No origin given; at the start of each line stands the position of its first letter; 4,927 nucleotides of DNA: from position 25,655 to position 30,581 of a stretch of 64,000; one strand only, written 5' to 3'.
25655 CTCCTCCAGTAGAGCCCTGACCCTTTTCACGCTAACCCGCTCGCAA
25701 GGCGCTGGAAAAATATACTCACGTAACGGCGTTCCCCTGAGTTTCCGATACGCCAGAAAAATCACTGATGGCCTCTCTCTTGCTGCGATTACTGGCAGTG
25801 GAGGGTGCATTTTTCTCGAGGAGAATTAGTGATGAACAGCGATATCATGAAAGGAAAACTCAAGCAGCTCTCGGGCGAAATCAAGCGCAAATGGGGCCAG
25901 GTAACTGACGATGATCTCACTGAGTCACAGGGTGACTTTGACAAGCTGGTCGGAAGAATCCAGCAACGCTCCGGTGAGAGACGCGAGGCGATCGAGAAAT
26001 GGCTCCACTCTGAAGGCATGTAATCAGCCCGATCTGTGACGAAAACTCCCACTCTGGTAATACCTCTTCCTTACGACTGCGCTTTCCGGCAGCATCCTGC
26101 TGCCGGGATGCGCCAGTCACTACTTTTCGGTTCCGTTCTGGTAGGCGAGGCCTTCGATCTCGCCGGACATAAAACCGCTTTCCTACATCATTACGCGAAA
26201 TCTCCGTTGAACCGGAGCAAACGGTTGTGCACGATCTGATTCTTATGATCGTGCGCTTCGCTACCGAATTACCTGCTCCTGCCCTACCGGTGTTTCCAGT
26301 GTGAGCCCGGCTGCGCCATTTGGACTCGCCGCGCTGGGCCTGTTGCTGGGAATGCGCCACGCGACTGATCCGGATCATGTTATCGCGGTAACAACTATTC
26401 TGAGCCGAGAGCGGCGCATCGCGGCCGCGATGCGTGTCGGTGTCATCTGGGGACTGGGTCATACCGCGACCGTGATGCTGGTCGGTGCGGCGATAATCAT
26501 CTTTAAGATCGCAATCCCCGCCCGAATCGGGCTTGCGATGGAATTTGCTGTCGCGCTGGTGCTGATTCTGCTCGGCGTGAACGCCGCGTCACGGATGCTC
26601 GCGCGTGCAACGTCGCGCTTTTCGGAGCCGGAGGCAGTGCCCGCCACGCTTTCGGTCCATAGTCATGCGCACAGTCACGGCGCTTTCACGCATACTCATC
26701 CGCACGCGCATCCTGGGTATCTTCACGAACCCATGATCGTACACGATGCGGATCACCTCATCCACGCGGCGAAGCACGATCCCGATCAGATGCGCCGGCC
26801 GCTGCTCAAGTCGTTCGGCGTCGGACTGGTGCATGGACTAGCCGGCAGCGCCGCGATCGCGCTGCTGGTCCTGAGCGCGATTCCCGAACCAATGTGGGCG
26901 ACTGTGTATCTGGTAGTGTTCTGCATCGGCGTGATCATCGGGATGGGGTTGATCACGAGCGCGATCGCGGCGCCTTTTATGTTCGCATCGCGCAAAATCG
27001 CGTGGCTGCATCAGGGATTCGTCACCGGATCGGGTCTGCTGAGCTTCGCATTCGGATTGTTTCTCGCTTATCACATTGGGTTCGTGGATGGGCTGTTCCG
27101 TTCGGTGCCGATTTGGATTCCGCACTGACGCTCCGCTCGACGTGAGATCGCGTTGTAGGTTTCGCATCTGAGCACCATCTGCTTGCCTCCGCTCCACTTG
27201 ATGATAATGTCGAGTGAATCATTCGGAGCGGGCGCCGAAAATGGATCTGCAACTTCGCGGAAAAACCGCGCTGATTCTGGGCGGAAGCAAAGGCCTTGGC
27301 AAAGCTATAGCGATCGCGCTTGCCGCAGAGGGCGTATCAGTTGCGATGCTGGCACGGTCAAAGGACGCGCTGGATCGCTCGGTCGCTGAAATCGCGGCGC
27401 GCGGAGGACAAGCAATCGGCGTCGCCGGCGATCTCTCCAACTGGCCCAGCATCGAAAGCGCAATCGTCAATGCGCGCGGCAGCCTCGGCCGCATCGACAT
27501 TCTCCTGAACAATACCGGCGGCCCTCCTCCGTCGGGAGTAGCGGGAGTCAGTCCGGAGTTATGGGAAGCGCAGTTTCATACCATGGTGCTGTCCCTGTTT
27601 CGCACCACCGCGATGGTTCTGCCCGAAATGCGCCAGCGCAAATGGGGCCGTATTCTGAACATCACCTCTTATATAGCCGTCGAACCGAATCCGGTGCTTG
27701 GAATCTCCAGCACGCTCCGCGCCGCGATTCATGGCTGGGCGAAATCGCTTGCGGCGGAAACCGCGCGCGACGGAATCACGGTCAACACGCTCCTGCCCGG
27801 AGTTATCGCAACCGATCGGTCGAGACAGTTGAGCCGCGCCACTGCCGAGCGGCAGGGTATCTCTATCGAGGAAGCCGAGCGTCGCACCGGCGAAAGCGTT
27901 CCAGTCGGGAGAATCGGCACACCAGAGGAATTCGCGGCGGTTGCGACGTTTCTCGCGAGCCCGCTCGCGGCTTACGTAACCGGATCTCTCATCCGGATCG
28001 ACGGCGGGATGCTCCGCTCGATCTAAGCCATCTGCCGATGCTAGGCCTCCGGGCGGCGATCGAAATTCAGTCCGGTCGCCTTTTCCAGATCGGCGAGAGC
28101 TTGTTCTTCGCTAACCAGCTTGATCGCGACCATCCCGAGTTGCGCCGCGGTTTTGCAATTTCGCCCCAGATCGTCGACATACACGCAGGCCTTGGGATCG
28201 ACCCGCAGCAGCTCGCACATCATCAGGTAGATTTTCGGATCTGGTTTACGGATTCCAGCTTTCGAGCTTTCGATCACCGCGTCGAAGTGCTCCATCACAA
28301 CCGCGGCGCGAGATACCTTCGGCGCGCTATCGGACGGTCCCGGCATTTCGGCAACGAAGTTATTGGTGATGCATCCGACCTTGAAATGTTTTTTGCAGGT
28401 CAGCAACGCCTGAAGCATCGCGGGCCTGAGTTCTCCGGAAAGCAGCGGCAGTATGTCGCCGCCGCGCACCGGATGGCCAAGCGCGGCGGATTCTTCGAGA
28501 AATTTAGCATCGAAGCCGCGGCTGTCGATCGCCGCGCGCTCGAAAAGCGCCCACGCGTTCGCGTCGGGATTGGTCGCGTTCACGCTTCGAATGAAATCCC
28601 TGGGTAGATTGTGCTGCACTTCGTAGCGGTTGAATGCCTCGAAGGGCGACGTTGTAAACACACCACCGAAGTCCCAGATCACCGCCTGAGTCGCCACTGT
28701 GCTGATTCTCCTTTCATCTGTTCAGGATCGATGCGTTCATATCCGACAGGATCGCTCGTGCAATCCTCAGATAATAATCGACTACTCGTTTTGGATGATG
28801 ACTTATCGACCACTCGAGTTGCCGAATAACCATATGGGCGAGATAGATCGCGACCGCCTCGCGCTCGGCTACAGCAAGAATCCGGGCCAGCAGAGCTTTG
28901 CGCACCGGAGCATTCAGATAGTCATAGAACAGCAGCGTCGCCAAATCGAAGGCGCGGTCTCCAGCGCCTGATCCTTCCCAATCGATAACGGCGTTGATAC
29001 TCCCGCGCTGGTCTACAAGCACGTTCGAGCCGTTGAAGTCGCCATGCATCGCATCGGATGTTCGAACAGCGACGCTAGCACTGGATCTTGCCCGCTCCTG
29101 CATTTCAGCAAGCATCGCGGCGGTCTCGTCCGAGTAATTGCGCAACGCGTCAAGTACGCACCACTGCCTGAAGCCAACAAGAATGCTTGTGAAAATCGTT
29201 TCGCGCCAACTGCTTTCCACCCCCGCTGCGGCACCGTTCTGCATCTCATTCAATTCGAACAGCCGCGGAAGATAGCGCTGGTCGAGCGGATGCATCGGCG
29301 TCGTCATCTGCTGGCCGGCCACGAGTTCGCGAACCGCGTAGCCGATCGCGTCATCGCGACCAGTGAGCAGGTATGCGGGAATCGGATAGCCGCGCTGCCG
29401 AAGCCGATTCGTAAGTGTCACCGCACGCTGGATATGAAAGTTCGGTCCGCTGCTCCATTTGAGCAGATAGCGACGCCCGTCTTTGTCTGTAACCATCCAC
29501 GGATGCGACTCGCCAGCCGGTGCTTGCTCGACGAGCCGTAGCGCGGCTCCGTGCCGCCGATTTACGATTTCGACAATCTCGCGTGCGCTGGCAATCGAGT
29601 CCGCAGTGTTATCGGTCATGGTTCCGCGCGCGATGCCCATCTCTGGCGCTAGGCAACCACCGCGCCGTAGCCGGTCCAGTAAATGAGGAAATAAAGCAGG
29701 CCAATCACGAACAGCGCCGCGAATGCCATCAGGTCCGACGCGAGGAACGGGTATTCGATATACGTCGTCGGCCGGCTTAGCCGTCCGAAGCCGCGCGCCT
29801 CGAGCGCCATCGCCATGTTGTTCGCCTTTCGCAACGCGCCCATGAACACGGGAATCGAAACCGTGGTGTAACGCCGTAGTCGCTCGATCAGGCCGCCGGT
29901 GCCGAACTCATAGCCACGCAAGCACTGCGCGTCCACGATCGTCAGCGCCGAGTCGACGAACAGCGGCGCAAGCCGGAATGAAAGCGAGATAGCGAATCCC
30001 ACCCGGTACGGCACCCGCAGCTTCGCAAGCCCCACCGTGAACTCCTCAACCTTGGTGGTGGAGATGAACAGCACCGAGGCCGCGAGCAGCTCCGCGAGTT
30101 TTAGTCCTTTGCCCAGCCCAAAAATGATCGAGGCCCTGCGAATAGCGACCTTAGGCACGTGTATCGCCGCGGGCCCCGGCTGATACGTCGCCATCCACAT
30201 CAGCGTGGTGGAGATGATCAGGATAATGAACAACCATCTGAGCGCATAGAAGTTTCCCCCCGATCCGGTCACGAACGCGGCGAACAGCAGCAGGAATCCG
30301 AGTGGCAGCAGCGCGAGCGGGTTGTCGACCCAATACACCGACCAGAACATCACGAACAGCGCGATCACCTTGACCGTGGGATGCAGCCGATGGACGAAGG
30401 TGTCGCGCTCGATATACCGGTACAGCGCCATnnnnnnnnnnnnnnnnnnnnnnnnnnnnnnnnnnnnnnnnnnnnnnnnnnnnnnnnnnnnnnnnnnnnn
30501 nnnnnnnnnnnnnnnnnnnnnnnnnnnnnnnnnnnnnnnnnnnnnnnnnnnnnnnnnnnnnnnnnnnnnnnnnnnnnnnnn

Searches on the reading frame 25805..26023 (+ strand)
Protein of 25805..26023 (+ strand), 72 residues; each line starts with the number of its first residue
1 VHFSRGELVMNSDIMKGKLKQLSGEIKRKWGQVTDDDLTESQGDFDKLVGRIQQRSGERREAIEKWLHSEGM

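Call 9: search_protein_families(library=pfam, proteins=[window:25805-26023:+], max_evalue=0.01)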
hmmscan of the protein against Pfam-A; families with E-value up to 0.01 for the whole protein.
window:25805-26023:+ (72 aa): 1 family
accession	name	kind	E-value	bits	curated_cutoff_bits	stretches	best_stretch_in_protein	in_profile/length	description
PF05532.17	CsbD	-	1e-14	54.6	40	1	13-65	1-53/53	CsbD-like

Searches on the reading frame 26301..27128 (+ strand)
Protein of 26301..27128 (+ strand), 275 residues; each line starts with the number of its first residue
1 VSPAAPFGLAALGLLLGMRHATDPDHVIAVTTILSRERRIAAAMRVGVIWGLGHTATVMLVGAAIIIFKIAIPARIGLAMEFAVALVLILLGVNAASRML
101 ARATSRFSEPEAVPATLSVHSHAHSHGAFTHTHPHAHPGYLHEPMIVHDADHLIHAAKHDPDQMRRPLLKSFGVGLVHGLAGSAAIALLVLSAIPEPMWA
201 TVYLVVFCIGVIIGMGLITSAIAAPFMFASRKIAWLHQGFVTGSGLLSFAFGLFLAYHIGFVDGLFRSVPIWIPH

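Call 9: search_protein_families(library=pfam, proteins=[window:26301-27128:+], max_evalue=0.01)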
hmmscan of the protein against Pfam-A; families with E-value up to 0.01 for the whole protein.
window:26301-27128:+ (275 aa): 1 family
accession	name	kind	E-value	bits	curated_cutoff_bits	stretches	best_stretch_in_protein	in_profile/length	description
PF03824.22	NicO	-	3e-05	23.9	27.7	1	8-211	3-227/287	High-affinity nickel-transport protein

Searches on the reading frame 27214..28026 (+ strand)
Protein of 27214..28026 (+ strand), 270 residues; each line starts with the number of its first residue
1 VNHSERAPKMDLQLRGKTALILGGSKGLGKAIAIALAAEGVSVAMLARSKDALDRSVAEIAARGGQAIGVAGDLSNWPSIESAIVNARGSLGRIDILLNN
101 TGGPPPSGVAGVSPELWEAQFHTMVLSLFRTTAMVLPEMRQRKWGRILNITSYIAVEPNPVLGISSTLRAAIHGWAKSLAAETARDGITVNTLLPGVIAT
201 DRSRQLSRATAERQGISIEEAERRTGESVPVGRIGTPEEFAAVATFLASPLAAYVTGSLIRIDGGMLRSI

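Call 38: search_protein_families(library=pfam, proteins=[window:27214-28026:+], max_evalue=0.00001)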
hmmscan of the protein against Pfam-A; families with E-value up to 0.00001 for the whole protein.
window:27214-28026:+ (270 aa): 3 families
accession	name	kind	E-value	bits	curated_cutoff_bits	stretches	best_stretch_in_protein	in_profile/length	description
PF13561.12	adh_short_C2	-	4.2e-47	161.1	27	1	26-266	6-235/236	Enoyl-(Acyl carrier protein) reductase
PF00106.31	adh_short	-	5e-45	153.8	26.6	1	17-208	1-192/195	short chain dehydrogenase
PF23441.1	SDR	-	3.6e-09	36.8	27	1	14-266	5-255/258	SDR-like rossmann domain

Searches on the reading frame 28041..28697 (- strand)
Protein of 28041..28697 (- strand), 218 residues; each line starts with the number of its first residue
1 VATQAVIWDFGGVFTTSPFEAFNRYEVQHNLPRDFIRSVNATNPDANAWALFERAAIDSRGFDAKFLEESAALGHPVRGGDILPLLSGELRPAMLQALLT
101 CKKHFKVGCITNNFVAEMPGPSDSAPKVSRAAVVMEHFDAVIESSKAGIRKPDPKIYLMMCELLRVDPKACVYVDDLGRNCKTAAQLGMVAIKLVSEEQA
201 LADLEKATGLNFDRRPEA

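Call 38: search_protein_families(library=pfam, proteins=[window:28041-28697:-], max_evalue=0.00001)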
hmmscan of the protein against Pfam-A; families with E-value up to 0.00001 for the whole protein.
window:28041-28697:- (218 aa): 2 families
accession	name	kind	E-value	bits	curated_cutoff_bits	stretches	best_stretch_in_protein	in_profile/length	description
PF00702.32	Hydrolase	-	3.1e-12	47.7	26.4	1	4-188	2-191/191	haloacid dehalogenase-like hydrolase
PF13419.12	HAD_2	-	2.4e-07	31.5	23.8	1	132-192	116-176/178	Haloacid dehalogenase-like hydrolase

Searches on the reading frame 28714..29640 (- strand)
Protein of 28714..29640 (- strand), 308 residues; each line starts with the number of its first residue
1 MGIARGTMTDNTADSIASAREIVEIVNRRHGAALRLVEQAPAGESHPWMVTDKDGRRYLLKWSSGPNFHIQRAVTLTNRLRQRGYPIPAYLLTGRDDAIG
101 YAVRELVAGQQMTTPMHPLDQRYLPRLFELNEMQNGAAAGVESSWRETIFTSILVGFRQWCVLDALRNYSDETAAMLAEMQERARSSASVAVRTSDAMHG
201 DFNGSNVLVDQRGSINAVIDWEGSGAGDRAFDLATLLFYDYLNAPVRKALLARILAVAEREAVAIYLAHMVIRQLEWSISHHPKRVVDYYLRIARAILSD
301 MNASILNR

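Call 38: search_protein_families(library=pfam, proteins=[window:28714-29640:-], max_evalue=0.00001)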
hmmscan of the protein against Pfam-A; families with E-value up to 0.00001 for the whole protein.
window:28714-29640:- (308 aa): 1 family
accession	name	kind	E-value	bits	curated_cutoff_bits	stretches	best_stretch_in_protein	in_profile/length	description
PF01636.29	APH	-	6.2e-18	65.9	23.2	1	39-255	4-230/239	Phosphotransferase enzyme family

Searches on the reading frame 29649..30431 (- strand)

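Call 38: search_protein_families(library=pfam, proteins=[window:29649-30431:-], max_evalue=0.00001)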
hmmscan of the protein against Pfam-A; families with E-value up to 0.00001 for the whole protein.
window:29649-30431:- (260 aa): 1 family
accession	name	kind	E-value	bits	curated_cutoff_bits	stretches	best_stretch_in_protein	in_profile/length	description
PF02361.21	CbiQ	-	5.1e-30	105.2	25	1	11-219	3-211/216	Cobalt transport protein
